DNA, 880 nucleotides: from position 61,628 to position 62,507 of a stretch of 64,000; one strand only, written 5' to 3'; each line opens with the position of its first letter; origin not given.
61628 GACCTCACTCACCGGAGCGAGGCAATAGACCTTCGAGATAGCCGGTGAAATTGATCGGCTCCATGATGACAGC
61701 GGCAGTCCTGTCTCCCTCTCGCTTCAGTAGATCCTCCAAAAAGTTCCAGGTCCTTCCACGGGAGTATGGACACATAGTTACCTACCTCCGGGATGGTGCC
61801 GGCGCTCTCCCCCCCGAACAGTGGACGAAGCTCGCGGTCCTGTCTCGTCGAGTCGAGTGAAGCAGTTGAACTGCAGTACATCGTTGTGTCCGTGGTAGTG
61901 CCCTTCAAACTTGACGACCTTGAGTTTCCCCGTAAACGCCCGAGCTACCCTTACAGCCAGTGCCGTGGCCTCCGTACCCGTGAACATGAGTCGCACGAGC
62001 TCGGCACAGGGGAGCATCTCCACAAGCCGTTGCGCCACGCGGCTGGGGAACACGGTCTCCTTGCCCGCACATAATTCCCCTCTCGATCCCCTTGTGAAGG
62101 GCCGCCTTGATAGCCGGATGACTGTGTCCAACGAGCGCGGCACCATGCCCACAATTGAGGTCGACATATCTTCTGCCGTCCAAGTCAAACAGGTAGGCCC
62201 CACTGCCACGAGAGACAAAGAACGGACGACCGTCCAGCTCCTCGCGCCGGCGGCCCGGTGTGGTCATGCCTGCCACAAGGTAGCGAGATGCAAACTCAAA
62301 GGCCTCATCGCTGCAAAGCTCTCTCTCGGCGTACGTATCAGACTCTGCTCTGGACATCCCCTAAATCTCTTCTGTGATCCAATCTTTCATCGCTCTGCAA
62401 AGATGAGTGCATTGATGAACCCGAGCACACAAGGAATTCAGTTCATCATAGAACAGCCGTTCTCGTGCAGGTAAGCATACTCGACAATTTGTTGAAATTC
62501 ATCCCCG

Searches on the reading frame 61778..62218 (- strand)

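Call 9: search_protein_families(library=pfam, proteins=[window:61778-62218:-], max_evalue=0.001)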
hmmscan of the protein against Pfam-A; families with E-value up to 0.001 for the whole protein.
window:61778-62218:- (146 aa): 1 family
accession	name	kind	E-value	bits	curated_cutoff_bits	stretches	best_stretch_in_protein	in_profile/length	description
PF00202.27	Aminotran_3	-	1.6e-07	30.8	30.5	1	60-112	74-131/403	Aminotransferase class-III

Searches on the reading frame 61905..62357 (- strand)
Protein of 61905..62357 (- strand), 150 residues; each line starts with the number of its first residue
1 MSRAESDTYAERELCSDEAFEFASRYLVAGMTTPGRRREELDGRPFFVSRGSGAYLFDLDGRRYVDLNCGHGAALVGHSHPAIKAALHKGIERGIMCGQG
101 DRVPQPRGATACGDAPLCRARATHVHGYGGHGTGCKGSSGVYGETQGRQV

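Call 9: search_protein_families(library=pfam, proteins=[window:61905-62357:-], max_evalue=0.001)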
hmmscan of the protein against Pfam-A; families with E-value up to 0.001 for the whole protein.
window:61905-62357:- (150 aa): 1 family
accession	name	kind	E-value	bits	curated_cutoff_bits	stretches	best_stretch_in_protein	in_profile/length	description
PF00202.27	Aminotran_3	-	5.8e-11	42.2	30.5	1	45-95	10-60/403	Aminotransferase class-III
